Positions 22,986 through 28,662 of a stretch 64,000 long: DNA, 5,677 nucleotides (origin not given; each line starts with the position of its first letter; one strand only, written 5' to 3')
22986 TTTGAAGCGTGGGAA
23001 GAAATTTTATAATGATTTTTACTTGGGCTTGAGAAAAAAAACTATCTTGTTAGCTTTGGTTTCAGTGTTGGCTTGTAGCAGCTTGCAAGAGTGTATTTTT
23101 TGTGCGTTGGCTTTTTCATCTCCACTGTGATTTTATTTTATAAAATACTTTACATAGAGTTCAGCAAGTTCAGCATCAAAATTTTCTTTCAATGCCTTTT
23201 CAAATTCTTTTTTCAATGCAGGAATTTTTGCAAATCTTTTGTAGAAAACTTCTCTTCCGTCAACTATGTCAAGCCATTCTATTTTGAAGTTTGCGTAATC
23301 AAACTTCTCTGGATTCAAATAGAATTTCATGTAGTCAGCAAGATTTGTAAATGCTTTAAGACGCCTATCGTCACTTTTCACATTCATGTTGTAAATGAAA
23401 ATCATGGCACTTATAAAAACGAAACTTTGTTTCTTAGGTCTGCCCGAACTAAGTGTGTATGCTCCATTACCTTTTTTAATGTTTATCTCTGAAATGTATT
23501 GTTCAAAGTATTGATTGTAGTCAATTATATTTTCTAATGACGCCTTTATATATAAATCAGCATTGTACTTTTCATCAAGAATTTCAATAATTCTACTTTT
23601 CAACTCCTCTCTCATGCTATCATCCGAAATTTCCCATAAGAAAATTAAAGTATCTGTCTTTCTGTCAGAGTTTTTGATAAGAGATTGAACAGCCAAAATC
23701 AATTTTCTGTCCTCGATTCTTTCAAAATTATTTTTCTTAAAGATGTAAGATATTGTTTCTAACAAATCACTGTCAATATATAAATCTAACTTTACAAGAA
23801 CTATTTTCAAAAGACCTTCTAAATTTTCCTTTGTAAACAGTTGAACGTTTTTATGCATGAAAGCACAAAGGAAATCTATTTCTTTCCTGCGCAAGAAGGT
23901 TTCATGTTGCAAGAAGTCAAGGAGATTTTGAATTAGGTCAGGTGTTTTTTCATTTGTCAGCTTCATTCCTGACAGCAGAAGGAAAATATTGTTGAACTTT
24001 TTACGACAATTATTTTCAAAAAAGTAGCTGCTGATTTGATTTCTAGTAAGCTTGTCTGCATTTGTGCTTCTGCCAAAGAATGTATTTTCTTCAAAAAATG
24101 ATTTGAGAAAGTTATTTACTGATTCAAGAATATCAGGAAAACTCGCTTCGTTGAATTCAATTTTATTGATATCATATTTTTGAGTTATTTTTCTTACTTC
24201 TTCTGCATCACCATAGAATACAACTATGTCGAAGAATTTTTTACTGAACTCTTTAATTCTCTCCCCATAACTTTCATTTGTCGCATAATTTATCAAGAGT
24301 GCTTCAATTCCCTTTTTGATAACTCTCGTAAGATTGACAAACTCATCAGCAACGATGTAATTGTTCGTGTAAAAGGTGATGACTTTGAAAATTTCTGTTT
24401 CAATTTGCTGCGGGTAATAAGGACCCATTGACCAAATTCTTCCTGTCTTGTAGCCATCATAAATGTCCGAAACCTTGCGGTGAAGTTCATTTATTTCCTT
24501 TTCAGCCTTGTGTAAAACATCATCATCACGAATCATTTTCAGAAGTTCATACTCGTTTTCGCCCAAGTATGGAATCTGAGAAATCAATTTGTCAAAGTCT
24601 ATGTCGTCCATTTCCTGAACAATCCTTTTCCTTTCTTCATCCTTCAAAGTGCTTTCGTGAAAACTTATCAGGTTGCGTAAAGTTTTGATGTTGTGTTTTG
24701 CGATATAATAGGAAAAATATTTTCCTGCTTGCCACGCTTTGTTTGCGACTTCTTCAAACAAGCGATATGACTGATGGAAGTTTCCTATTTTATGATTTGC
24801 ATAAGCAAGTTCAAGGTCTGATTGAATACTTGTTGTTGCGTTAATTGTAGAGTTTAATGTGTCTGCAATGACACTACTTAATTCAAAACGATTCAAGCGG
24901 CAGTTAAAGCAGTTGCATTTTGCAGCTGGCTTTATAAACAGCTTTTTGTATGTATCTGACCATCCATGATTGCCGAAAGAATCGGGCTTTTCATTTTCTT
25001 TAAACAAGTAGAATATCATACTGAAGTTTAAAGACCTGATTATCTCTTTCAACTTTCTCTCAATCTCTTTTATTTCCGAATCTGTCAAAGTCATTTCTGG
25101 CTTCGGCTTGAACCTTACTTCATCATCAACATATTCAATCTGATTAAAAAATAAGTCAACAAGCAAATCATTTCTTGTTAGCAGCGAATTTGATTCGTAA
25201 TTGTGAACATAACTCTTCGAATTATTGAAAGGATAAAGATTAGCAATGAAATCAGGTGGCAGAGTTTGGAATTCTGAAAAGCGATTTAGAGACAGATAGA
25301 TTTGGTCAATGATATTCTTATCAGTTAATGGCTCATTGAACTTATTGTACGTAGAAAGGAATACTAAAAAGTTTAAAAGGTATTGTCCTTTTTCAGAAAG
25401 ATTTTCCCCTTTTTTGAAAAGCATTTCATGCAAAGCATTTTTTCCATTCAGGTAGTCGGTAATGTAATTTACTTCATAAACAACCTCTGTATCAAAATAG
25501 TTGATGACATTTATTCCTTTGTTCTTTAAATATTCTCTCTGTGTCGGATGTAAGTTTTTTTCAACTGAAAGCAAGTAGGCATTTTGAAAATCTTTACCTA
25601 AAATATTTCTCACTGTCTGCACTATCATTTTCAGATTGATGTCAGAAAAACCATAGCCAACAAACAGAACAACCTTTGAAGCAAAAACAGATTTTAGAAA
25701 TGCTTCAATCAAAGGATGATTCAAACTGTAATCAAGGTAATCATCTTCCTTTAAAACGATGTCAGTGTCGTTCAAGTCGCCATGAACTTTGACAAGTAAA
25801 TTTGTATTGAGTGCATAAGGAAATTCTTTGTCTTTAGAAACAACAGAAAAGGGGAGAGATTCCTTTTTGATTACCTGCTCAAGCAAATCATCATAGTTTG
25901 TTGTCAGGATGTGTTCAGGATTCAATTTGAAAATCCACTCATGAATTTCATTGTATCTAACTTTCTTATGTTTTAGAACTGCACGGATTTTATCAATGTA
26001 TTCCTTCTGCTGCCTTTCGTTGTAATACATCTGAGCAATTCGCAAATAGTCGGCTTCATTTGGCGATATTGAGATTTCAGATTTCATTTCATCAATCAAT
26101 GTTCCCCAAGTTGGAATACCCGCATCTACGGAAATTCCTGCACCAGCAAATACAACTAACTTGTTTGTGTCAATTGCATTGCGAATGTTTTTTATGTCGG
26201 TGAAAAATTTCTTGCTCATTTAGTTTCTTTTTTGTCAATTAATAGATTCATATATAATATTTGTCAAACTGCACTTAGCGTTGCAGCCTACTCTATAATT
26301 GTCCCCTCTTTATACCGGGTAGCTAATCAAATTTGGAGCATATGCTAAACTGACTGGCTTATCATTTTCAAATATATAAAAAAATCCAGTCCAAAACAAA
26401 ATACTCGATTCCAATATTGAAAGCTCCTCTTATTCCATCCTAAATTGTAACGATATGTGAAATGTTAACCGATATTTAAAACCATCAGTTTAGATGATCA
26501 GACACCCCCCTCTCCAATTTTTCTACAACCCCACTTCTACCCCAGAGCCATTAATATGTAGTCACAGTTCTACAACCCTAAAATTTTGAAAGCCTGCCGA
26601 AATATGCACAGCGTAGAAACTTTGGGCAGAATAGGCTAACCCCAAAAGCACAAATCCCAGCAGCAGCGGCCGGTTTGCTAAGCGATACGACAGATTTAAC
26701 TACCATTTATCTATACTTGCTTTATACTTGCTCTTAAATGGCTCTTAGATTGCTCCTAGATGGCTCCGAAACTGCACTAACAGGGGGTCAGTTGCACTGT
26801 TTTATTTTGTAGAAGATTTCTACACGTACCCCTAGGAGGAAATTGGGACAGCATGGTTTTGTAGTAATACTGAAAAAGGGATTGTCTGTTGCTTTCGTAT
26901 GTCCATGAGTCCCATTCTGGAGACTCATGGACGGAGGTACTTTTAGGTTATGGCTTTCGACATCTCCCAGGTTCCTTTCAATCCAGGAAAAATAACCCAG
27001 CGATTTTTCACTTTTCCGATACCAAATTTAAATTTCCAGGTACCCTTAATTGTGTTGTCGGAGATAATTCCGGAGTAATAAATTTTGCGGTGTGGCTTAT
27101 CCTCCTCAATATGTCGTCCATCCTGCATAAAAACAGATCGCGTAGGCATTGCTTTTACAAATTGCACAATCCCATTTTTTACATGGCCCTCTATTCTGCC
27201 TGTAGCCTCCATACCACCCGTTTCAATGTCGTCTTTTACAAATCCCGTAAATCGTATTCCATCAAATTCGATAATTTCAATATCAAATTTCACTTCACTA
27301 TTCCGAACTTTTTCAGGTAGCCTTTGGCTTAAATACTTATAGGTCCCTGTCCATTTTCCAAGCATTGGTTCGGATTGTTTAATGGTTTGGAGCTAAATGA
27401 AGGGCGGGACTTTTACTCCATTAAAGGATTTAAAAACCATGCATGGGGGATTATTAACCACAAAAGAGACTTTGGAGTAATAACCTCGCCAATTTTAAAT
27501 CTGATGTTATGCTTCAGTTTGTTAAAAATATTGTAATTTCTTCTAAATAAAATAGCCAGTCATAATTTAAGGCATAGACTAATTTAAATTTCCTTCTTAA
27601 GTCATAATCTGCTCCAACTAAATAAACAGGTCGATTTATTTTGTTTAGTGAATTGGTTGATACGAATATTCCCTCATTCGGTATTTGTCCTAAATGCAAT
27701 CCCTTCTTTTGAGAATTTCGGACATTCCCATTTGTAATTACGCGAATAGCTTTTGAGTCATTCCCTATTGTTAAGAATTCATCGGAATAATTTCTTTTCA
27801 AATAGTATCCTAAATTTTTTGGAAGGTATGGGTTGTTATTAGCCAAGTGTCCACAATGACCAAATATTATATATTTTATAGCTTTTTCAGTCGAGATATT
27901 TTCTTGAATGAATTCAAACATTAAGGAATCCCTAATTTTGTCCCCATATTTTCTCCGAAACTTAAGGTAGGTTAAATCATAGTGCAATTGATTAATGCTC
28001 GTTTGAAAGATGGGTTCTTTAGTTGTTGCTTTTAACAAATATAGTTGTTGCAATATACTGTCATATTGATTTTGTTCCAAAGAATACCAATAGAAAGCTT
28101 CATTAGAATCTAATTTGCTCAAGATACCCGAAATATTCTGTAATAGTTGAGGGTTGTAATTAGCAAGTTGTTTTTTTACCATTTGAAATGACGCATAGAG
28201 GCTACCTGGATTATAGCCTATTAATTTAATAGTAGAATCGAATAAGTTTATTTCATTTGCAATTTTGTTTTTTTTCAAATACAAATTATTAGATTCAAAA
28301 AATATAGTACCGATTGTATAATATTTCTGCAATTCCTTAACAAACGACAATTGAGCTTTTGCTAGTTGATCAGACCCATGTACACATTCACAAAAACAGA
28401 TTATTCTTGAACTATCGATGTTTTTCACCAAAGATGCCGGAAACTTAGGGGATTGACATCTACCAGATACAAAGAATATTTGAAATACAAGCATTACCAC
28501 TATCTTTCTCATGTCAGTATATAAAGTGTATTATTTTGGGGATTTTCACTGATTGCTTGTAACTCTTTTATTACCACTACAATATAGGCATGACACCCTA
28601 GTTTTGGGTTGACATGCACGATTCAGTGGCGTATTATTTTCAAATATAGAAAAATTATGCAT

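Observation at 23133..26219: Stand-alone 1,028-aa SIR2-domain protein in an AT-rich islet: candidate single-gene NAD+-depleting anti-phage system with an unassignable C-terminal sensor region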

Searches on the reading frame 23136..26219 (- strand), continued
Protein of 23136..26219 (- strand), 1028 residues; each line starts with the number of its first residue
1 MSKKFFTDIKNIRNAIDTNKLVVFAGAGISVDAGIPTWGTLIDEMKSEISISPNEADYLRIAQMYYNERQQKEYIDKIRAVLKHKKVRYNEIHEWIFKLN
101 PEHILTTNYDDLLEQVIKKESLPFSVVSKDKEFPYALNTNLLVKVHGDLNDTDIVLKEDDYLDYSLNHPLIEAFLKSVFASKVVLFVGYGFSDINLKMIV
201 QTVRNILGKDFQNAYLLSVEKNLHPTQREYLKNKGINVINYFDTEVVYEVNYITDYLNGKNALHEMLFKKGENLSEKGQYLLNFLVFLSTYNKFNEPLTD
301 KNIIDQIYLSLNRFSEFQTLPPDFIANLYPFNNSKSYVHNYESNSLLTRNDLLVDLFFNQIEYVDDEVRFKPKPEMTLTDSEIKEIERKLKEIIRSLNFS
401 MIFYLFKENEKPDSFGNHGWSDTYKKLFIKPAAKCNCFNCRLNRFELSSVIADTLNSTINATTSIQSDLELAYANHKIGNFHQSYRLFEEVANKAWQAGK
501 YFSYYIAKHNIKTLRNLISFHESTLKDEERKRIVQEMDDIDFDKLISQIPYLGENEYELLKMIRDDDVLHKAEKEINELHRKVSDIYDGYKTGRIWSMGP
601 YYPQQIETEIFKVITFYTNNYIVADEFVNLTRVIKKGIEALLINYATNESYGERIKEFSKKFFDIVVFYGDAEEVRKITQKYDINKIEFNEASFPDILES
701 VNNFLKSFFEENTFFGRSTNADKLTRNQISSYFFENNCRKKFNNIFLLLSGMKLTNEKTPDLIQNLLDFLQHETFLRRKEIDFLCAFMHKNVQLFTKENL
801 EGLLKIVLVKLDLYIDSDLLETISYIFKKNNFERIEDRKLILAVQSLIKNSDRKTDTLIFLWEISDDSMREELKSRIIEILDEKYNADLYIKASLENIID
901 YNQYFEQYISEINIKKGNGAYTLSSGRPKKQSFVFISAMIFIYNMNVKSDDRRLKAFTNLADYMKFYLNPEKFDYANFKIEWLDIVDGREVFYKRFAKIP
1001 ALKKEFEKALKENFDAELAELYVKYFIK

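Call 86: search_protein_families(library=padloc, proteins=[L134:5992-8925:+, L124:5977-8958:+, L167:4597-7515:+, L125:910-3981:+, L143:480-3440:+, L129:6001-8790:+, L137:5971-8709:+, L113:5569-9132:+], max_evalue=0.001)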
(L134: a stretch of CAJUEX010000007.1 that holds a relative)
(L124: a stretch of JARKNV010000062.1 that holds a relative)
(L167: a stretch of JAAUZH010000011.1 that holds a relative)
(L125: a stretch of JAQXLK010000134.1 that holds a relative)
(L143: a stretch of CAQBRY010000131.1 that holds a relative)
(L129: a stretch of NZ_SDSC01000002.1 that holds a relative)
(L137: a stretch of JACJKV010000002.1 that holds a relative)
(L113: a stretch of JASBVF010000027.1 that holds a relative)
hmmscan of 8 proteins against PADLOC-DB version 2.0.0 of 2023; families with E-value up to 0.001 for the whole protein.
L134:5992-8925:+ (978 aa): 17 families
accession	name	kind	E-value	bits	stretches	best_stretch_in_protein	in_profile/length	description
PDLC00407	ThsA1|ThsA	-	1.7e-36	123.8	1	18-239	15-235/478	STALD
PDLC00409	ThsA1|ThsA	-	1.9e-31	107.3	1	17-224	15-223/242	STALD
PDLC02184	Dsr2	-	6.8e-19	65.4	1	23-282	23-290/1222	-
PDLC04968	PDC-S25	-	4.3e-17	60.3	1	105-215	137-246/517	-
PDLC04967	PDC-S25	-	4.3e-16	57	1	107-210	145-251/528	-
PDLC03856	LmuA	-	2e-14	51.6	1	16-214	8-221/433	-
PDLC04167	Dsr1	-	2e-11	40.4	1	18-229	16-247/1248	-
PDLC05061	PDC-S65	-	6.4e-10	36.9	1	110-176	141-211/592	-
PDLC02183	Dsr1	-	2.2e-08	30.3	1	16-230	14-252/1275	-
PDLC02419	Aga_SIR2-PNTD1-PNTD2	-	3.3e-08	30.7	1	108-204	120-219/558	Class I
PDLC04087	SIR2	-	9.7e-07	26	0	83-130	105-154/343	-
PDLC04081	SIR2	-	2.5e-06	24.9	0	109-128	138-157/345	-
PDLC02402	Aga_SIR2-PNTD1-PNTD2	-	2.7e-06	23.8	0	19-51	9-41/876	Class I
PDLC04082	SIR2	-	2.8e-06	24.5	0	107-128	127-148/345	-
PDLC00412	ThsA1|ThsA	-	5.2e-06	23.8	1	171-237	3-67/314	STALD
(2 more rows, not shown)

L124:5977-8958:+ (994 aa): 8 families
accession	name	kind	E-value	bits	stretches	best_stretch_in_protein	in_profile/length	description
PDLC00407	ThsA1|ThsA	-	3.9e-37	126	1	9-238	10-242/478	STALD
PDLC00409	ThsA1|ThsA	-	5e-34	115.7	1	9-219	11-223/242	STALD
PDLC04167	Dsr1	-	4.8e-13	45.7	1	11-268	13-294/1248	-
PDLC05061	PDC-S65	-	2.2e-08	31.9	1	106-192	142-229/592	-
PDLC02183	Dsr1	-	3.3e-06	23.1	1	106-245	123-271/1275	-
PDLC05060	PDC-S65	-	3.4e-06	24.2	1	106-192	50-137/503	-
PDLC04082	SIR2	-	7.1e-05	19.9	0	97-134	122-159/345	-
PDLC02401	Aga_SIR2-PNTD1-PNTD2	-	0.00041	17.3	1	33-196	23-189/524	Class I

L167:4597-7515:+ (973 aa): 15 families
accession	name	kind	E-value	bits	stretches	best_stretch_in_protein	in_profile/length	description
PDLC00407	ThsA1|ThsA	-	1.1e-36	124.6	1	18-235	15-233/478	STALD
PDLC00409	ThsA1|ThsA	-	1.2e-32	111.2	1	17-224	15-223/242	STALD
PDLC02184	Dsr2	-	5.2e-24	82.4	1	22-282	22-290/1222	-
PDLC04968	PDC-S25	-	8.2e-17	59.4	1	105-216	137-247/517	-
PDLC04967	PDC-S25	-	2e-16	58.1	1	107-214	145-255/528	-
PDLC03856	LmuA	-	2.9e-12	44.5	1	16-214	8-221/433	-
PDLC04167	Dsr1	-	2.8e-10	36.6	1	18-231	16-249/1248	-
PDLC05061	PDC-S65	-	2.5e-08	31.7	1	95-176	122-211/592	-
PDLC02183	Dsr1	-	5.4e-08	29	1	16-251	14-275/1275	-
PDLC02419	Aga_SIR2-PNTD1-PNTD2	-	3.4e-07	27.4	1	108-200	120-215/558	Class I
PDLC04087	SIR2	-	4.6e-07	27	1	81-131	103-155/343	-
PDLC02402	Aga_SIR2-PNTD1-PNTD2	-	1.1e-06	25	0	19-62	9-52/876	Class I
PDLC04081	SIR2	-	1.3e-06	25.8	0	110-128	139-157/345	-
PDLC05060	PDC-S65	-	2.3e-06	24.8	1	94-176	29-119/503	-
PDLC04082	SIR2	-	1.4e-05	22.2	0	107-128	127-148/345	-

L125:910-3981:+ (1024 aa): 6 families
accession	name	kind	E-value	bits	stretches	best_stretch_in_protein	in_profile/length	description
PDLC00407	ThsA1|ThsA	-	6.8e-33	112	1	3-222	4-222/478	STALD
PDLC00409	ThsA1|ThsA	-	1.4e-30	104.4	1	6-222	8-223/242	STALD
PDLC05061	PDC-S65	-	4.8e-08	30.7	1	109-153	142-190/592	-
PDLC02419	Aga_SIR2-PNTD1-PNTD2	-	6.4e-07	26.5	1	31-199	48-216/558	Class I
PDLC05060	PDC-S65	-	5.1e-06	23.6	1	108-172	49-117/503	-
PDLC02401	Aga_SIR2-PNTD1-PNTD2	-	0.00019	18.4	1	31-153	21-146/524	Class I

L143:480-3440:+ (987 aa): 10 families
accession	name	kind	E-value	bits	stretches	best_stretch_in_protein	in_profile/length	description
PDLC00407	ThsA1|ThsA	-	7.5e-28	95.4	1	7-213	11-215/478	STALD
PDLC00409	ThsA1|ThsA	-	2.5e-25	87.2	1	7-216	12-219/242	STALD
PDLC04166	Dsr1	-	1.8e-18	63.7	1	8-265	15-278/1227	-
PDLC04968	PDC-S25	-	1.3e-17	62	1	106-204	142-239/517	-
PDLC03856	LmuA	-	3.6e-13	47.5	1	6-271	5-274/433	-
PDLC04967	PDC-S25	-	8.8e-12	42.8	1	107-204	149-249/528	-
PDLC02419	Aga_SIR2-PNTD1-PNTD2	-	3.2e-08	30.7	1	36-204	56-223/558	Class I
PDLC05061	PDC-S65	-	1.6e-06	25.7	1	108-184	143-220/592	-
PDLC02401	Aga_SIR2-PNTD1-PNTD2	-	4.5e-06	23.7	1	33-203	26-195/524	Class I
PDLC05060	PDC-S65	-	0.00026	18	1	108-190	51-134/503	-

L129:6001-8790:+ (930 aa): 4 families
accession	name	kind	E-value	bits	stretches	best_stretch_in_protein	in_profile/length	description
PDLC00407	ThsA1|ThsA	-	4.6e-41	138.9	1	2-213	3-218/478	STALD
PDLC00409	ThsA1|ThsA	-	2.2e-38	130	1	3-217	5-224/242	STALD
PDLC02184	Dsr2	-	1.1e-24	84.6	1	5-239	9-257/1222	-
PDLC04968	PDC-S25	-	1.8e-15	55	1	99-210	138-248/517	-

L137:5971-8709:+ (913 aa): 8 families
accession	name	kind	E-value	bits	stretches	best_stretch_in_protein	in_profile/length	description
PDLC00407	ThsA1|ThsA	-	9.4e-41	137.9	1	8-230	7-232/478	STALD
PDLC00409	ThsA1|ThsA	-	1.4e-36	124.1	1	7-237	7-240/242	STALD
PDLC04968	PDC-S25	-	1.2e-13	48.9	1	105-212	141-247/517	-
PDLC03856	LmuA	-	1.3e-13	48.9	1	8-247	2-255/433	-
PDLC04167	Dsr1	-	3.2e-11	39.7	1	13-245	13-270/1248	-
PDLC02419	Aga_SIR2-PNTD1-PNTD2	-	1.2e-08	32.2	1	65-210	83-226/558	Class I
PDLC05061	PDC-S65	-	5.8e-08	30.5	1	107-193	142-229/592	-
PDLC05060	PDC-S65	-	5.1e-07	26.9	1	106-193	49-137/503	-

L113:5569-9132:+ (1188 aa): 11 families
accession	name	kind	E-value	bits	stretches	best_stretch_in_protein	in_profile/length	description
PDLC00407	ThsA1|ThsA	-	4.2e-35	119.3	1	152-378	9-232/478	STALD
PDLC00409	ThsA1|ThsA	-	1.4e-29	101.2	1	152-371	10-226/242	STALD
PDLC02184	Dsr2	-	1.8e-16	57.4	1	233-368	104-236/1222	-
PDLC04968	PDC-S25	-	2.9e-12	44.4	1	250-360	143-247/517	-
PDLC03856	LmuA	-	3.9e-10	37.5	1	249-357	117-220/433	-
PDLC04967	PDC-S25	-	6.3e-08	30.1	1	248-354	147-251/528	-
PDLC05061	PDC-S65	-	1.4e-07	29.2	1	250-339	142-227/592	-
PDLC00412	ThsA1|ThsA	-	3.9e-07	27.5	1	315-378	3-66/314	STALD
PDLC04167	Dsr1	-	7.9e-06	21.8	1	156-367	14-241/1248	-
PDLC02419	Aga_SIR2-PNTD1-PNTD2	-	0.00064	16.6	0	248-344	121-215/558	Class I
PDLC05060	PDC-S65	-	0.00067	16.7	0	248-316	48-115/503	-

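Call 89: find_related_loci(query=A2, collection=viral_contigs, flank=6000)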
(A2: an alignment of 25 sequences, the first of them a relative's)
Query A2 (1028 aa) in viral_contigs; peptide patterns used: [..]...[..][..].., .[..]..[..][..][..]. (x = any residue, [..] = any of these).
76 stretches matched a pattern; 2 encode a relative of the query (tblastn E <= 1e-3); 2 distinct loci.
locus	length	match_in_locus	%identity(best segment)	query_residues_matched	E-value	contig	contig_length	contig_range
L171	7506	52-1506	36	12-550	7e-41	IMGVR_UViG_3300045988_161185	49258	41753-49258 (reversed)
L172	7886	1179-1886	35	7-239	9e-39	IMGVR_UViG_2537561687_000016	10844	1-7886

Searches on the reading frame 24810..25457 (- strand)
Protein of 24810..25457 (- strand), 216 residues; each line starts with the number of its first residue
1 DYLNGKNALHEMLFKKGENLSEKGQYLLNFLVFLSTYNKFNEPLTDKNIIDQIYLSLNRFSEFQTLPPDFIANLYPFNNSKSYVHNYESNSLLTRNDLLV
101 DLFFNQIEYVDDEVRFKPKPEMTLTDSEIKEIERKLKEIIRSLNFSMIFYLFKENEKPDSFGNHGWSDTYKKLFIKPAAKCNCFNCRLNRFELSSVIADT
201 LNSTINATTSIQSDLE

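Call 52: search_solved_structures(query=A3, max_evalue=10, show_alignments=1)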
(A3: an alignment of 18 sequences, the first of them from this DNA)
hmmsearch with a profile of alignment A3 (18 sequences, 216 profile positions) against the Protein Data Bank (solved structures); distinct sequences matched with E-value up to 10: 4.
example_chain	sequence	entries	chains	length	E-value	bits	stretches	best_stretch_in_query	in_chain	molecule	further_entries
4a1f_A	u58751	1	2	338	0.32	13.5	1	134-179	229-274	REPLICATIVE DNA HELICASE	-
4zc0_A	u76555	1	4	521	0.39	13.3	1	135-179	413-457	Replicative DNA helicase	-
4q11_A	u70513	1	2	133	0.96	12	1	33-63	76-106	Sigma factor-binding protein Crl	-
3rpj_A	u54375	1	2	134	0.97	12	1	33-63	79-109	Curlin genes transcriptional regulator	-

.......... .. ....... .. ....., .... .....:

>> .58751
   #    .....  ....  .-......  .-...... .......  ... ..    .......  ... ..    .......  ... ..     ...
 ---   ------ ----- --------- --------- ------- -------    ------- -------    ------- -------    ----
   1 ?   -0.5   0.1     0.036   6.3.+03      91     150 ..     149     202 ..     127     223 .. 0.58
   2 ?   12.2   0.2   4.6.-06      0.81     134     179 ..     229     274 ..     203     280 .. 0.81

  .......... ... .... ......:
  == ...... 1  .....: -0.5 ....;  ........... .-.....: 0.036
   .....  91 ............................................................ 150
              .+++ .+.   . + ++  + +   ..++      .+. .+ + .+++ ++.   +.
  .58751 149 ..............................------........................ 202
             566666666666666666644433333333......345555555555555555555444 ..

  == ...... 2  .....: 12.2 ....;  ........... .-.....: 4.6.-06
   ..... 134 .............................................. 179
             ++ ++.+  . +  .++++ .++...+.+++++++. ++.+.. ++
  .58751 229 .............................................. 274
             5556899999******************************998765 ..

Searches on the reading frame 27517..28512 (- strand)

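Call 4: search_protein_families(library=pfam, proteins=[window:27517-28512:-], max_evalue=0.01)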
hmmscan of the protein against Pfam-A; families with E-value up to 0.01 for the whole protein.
window:27517-28512:- (332 aa): 1 family
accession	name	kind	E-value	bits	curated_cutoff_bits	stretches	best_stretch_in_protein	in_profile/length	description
PF05139.19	Erythro_esteras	-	6e-07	29.9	26.4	1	94-264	74-275/358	Erythromycin esterase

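Call 5: search_protein_families(library=padloc, proteins=[window:27517-28512:-], max_evalue=0.01)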
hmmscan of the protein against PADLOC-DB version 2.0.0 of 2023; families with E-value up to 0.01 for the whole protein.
window:27517-28512:- (332 aa): 0 families

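Call 6: search_protein_families(library=ncbifam, proteins=[window:27517-28512:-], max_evalue=0.01)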
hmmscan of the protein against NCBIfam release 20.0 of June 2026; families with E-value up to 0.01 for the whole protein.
window:27517-28512:- (332 aa): 0 families
